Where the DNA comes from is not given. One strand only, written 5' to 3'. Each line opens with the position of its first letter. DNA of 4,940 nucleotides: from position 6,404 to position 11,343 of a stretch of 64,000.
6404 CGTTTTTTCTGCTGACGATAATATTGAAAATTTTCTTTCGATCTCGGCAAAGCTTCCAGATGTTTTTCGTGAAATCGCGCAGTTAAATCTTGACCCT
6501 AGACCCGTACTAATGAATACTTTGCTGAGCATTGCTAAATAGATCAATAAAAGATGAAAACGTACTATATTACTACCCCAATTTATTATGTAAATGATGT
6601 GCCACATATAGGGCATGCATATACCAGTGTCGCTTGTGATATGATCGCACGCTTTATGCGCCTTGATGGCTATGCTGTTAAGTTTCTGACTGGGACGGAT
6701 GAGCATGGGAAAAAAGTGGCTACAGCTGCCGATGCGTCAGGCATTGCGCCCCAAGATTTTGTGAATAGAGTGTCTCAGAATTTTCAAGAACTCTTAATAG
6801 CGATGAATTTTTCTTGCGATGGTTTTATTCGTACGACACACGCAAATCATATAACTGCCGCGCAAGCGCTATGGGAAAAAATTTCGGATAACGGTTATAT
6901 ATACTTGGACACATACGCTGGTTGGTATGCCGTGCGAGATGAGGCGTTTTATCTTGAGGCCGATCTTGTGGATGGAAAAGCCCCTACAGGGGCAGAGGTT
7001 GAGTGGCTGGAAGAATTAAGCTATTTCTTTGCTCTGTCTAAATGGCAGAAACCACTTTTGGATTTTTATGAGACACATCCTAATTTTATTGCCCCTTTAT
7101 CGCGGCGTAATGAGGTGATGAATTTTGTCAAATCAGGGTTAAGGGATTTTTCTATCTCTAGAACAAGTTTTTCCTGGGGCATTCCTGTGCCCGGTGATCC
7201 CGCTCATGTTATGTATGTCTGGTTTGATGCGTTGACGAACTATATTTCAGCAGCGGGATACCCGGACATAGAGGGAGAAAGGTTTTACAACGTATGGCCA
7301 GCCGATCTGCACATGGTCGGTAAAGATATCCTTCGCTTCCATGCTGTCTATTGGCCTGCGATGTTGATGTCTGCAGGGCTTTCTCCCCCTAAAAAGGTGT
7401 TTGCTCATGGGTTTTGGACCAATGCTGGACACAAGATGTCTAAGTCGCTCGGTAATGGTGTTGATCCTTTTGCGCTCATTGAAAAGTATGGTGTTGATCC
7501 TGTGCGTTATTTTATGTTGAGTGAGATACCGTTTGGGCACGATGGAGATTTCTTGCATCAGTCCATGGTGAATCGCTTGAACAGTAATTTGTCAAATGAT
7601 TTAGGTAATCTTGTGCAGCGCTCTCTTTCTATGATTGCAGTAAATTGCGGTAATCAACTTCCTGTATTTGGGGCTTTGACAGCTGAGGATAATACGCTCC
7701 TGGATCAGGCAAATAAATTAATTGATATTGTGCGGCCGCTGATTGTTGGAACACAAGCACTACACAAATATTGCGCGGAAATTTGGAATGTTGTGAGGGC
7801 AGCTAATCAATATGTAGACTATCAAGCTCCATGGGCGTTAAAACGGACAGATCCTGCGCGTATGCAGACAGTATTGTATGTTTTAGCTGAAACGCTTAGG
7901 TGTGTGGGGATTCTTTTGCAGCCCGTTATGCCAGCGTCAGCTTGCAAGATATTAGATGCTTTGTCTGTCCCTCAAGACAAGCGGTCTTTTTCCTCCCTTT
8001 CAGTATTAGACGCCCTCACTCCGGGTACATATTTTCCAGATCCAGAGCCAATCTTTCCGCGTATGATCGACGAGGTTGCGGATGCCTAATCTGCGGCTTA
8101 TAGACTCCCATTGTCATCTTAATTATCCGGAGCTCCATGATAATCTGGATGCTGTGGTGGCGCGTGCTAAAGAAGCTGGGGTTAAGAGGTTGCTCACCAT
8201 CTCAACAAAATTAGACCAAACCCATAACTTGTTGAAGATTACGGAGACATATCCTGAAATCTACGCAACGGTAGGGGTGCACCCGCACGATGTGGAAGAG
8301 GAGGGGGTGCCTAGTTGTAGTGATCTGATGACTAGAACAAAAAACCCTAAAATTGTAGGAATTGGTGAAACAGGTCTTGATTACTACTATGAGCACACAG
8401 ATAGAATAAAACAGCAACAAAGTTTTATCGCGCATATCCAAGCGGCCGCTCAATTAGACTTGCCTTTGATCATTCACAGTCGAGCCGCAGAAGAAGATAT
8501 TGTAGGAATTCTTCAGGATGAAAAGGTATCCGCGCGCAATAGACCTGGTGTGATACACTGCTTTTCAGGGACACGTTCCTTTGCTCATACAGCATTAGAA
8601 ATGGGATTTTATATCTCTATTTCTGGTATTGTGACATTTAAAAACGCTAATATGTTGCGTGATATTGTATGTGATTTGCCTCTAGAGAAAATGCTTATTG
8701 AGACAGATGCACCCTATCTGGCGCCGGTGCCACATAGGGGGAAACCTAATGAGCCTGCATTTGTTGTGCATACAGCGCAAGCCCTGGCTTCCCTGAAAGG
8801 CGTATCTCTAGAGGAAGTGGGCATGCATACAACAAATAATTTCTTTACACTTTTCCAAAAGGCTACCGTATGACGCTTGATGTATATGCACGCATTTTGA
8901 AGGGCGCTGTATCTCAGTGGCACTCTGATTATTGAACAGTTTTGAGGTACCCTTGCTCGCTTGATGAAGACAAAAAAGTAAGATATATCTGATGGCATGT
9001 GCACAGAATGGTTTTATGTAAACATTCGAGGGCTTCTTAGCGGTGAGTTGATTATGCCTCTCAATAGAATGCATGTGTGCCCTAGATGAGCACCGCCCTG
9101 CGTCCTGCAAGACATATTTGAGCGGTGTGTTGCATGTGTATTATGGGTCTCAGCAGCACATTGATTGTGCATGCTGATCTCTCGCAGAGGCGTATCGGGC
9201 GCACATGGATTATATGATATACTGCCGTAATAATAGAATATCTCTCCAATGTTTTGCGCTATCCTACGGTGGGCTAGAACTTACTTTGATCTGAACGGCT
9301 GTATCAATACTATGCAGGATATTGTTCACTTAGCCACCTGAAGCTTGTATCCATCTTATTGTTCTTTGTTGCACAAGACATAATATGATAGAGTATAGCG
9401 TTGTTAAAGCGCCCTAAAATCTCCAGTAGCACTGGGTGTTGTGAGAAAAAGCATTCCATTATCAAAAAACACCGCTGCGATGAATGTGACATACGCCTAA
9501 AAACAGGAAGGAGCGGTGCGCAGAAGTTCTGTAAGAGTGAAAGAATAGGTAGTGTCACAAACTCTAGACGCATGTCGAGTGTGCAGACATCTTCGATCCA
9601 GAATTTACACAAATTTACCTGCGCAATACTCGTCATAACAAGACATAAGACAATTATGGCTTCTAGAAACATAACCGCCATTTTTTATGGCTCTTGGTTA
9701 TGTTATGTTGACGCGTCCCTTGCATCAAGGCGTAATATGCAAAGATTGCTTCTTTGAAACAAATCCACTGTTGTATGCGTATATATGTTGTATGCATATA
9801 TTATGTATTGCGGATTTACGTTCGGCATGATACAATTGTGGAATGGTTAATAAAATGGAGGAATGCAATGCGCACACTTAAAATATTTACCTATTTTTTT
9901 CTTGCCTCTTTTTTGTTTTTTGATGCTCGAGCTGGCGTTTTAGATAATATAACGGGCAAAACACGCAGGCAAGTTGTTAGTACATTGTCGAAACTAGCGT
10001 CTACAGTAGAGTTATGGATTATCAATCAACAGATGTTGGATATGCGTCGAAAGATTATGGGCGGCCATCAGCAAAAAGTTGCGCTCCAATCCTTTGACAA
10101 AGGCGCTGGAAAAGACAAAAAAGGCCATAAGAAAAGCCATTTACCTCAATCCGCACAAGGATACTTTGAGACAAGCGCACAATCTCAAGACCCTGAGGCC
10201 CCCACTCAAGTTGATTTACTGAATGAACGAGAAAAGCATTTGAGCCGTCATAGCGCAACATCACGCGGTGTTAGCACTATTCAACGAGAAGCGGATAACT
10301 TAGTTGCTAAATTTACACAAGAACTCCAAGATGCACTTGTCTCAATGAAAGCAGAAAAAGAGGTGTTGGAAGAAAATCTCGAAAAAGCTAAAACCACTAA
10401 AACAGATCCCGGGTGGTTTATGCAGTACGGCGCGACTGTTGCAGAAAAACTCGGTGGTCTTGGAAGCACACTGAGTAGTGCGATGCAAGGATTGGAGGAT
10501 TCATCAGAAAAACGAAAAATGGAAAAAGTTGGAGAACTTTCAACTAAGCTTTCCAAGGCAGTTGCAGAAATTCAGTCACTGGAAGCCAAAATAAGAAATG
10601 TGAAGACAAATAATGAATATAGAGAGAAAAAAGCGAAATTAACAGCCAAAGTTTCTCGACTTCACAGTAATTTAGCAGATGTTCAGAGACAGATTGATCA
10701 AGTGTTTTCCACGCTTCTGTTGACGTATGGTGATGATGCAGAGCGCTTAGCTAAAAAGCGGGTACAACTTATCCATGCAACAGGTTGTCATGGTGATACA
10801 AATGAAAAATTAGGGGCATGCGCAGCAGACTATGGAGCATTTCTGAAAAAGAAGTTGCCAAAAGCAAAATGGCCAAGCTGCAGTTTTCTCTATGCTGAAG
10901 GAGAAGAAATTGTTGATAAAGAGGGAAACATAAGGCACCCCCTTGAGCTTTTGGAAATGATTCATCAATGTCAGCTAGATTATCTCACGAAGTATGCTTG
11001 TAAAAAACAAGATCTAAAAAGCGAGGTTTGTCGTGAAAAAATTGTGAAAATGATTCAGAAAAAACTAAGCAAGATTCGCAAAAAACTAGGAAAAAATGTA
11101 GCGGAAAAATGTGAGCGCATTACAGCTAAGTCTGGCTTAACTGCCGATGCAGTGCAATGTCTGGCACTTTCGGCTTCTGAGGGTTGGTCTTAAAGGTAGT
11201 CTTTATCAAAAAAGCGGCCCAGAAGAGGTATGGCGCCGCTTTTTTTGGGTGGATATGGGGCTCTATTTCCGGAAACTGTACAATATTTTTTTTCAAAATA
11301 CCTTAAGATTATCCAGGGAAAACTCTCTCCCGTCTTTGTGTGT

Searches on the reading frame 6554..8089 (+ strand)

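Call 36: search_protein_families(library=ncbifam, proteins=[window:6554-8089:+], max_evalue=1e-10)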
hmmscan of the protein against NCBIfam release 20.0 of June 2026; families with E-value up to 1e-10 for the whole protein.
window:6554-8089:+ (511 aa): 18 families
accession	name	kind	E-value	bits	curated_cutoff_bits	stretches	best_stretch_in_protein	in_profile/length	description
NF008900.0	PRK12267.1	equivalog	1.1e-196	655.2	598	1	2-504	4-510/648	methionine--tRNA ligase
TIGR00398.1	metG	equivalog_domain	8.8e-151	503.2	336.35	2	146-495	173-520/530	methionine--tRNA ligase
NF008860.0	PRK11893.2-2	equivalog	3.9e-107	359.6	761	3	244-470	322-547/583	methionine--tRNA ligase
NF001100.0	PRK00133.1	equivalog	6.2e-95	319.1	587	2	145-475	178-505/676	methionine--tRNA ligase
TIGR00422.1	valS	equivalog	1.5e-32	112.5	612.1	1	219-470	450-699/863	valine--tRNA ligase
TIGR00392.1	ileS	equivalog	1e-30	106.7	621.4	1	218-479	534-798/861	isoleucine--tRNA ligase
NF009687.0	PRK13208.1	equivalog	1.5e-28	99.5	738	1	218-471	457-706/801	valine--tRNA ligase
NF004349.1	PRK05729.1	equivalog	9.6e-27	93.6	704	1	219-463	440-676/860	valine--tRNA ligase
NF008957.0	PRK12300.1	subfamily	2e-20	72.4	677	0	247-463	577-772/946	leucine--tRNA ligase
TIGR00396.1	leuS_bact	equivalog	8.7e-19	67.1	548.4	0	3-150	30-182/843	leucine--tRNA ligase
NF000540.1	alt_ValS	exception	4.4e-15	54.7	900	0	219-461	498-734/827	valine--tRNA ligase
NF011492.0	PRK14900.1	equivalog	1.1e-14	53.3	1783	0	218-479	455-716/1044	valine--tRNA ligase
TIGR00395.1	leuS_arch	equivalog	4.4e-14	51.4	648.5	0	244-464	568-770/938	leucine--tRNA ligase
TIGR00435.1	cysS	equivalog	1.2e-13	50.9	340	0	13-120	31-137/466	cysteine--tRNA ligase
NF000258.1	MupB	exception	1.1e-12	46.7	1900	0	218-355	511-647/1033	mupirocin-resistant isoleucine--tRNA ligase MupB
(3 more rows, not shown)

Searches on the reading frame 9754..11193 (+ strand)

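Call 36: search_protein_families(library=ncbifam, proteins=[window:9754-11193:+], max_evalue=1e-10)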
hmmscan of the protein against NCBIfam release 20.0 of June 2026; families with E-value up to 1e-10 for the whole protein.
window:9754-11193:+ (479 aa): 0 families

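Call 62: search_protein_families(library=pfam, proteins=[window:9754-11193:+], max_evalue=0.001)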
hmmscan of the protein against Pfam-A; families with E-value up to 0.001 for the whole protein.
window:9754-11193:+ (479 aa): 1 family
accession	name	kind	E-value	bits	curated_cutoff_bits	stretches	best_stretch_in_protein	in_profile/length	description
PF06005.17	ZapB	-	4.9e-05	24.1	31.5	1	257-318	4-66/71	Cell division protein ZapB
